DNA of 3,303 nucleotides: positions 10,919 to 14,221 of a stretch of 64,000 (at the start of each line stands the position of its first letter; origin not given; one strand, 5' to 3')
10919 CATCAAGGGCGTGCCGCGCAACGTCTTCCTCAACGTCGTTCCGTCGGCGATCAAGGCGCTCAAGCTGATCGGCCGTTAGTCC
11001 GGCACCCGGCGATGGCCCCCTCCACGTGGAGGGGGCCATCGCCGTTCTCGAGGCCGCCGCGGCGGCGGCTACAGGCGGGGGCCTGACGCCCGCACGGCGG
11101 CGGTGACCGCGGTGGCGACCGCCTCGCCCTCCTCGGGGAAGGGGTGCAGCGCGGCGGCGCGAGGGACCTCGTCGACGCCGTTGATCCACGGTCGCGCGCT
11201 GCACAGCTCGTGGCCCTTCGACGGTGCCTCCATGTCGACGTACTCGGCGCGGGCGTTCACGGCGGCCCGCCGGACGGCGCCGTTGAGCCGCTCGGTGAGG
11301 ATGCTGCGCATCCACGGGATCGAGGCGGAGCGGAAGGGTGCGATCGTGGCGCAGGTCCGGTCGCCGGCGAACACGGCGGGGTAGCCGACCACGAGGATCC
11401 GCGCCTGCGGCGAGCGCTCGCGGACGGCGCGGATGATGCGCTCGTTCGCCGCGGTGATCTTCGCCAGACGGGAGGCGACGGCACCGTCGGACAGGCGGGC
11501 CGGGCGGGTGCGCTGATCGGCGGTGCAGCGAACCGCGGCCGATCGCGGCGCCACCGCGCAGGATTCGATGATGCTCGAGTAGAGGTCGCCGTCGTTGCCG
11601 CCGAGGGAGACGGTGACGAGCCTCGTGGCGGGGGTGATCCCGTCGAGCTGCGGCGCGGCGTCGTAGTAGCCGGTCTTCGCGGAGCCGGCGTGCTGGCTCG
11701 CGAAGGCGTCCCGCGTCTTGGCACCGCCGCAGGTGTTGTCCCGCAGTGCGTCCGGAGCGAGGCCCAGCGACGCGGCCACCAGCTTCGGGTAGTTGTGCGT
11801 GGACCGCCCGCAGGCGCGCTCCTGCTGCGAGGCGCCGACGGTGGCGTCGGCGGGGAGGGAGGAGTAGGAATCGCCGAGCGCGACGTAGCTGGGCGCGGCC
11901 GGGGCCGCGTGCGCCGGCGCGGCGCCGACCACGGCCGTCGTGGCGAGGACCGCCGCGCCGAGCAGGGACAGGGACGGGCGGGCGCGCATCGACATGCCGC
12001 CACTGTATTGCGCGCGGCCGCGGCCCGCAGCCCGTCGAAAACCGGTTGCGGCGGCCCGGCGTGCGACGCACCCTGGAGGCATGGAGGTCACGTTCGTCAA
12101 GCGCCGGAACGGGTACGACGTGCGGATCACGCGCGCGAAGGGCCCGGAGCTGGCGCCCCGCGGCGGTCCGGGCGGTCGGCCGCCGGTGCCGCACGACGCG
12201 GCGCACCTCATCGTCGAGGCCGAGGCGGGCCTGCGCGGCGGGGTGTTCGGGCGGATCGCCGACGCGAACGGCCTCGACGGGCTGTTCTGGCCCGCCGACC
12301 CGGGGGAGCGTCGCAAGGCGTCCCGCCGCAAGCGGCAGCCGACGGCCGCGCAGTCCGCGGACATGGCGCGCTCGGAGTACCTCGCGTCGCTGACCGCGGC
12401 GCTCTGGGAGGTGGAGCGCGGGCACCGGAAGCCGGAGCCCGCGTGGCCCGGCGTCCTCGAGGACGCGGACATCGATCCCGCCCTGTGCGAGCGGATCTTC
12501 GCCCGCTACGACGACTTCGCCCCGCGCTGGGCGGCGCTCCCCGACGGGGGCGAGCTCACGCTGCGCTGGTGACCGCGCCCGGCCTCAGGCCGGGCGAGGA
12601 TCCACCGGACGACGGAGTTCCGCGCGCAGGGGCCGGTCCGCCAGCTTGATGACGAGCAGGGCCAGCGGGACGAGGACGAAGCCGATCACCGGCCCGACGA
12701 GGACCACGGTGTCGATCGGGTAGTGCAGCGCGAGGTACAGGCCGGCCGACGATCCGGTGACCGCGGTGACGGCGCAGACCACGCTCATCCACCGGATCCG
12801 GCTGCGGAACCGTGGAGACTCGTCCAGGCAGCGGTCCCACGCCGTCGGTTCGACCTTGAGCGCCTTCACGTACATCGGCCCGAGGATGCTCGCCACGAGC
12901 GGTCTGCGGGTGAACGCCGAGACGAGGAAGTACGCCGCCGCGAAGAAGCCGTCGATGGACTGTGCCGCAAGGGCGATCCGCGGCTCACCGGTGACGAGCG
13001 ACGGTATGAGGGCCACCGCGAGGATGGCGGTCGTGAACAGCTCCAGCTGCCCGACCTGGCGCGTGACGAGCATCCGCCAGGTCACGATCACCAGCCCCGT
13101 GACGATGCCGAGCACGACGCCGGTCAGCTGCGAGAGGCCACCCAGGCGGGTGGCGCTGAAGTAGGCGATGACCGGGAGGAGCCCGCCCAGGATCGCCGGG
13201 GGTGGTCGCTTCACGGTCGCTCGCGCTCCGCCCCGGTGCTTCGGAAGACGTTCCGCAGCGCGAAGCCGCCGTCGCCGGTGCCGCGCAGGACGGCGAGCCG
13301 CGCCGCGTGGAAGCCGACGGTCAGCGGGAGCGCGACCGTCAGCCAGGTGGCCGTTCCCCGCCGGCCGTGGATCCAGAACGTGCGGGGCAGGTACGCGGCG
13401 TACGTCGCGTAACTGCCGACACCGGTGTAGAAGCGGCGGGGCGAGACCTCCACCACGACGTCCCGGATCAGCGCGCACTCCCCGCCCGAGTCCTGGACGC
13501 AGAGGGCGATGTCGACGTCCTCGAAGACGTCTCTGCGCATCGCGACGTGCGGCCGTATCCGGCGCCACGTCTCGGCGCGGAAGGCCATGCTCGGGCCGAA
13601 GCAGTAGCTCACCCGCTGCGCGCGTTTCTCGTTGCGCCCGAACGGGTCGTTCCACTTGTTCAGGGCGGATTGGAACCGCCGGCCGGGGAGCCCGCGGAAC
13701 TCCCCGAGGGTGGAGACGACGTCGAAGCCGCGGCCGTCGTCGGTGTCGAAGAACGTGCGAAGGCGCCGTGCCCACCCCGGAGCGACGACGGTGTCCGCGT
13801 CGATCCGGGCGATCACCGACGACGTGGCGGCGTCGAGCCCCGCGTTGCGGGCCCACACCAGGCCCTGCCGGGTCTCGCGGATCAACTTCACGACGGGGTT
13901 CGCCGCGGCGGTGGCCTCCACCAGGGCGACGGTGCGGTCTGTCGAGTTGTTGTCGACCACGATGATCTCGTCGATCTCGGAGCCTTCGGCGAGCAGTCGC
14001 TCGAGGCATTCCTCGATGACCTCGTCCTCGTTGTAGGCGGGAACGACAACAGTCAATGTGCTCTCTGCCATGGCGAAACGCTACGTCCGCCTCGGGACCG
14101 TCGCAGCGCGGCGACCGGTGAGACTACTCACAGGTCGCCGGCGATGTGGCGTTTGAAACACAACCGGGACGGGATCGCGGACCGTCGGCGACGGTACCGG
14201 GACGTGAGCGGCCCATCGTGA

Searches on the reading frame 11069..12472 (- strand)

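Call 5: search_protein_families(library=pfam, proteins=[window:11069-12472:-], max_evalue=0.01)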
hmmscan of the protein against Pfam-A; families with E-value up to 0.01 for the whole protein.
window:11069-12472:- (467 aa): 1 family
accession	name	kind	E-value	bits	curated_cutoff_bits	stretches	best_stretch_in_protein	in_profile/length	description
PF13472.12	Lipase_GDSL_2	-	2.5e-14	54.6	32.9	1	198-430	1-165/178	GDSL-like Lipase/Acylhydrolase family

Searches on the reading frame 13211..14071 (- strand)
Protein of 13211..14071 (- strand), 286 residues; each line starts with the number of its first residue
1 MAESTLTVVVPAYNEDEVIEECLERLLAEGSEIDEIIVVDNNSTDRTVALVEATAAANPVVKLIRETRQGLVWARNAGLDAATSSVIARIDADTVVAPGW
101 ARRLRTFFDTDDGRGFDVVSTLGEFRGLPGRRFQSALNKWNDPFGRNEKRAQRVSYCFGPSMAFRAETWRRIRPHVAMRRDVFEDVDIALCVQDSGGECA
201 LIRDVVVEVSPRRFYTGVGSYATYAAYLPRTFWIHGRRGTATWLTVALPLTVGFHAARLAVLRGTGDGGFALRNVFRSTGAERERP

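Call 5: search_protein_families(library=pfam, proteins=[window:13211-14071:-], max_evalue=0.01)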
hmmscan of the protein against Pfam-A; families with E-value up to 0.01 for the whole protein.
window:13211-14071:- (286 aa): 6 families
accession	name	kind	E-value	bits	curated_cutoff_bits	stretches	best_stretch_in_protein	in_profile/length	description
PF00535.33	Glycos_transf_2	-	4.3e-31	108.5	23.3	1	7-165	1-160/168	Glycosyl transferase family 2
PF13641.12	Glyco_tranf_2_3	-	7.4e-17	62.6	27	1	6-211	3-213/230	Glycosyltransferase like family 2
PF10111.15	Glyco_tranf_2_2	-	5.8e-06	26.4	27.3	1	7-97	1-95/276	Glycosyltransferase like family 2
PF13632.12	Glyco_trans_2_3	-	0.00014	22.2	27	1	87-251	2-171/198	Glycosyl transferase family group 2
PF13704.12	Glyco_tranf_2_4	-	0.00034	21.5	27.5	1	14-93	2-81/98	Glycosyl transferase family 2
PF13506.12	Glyco_transf_21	-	0.0076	16.2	21.7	0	77-213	24-158/174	Glycosyl transferase family 21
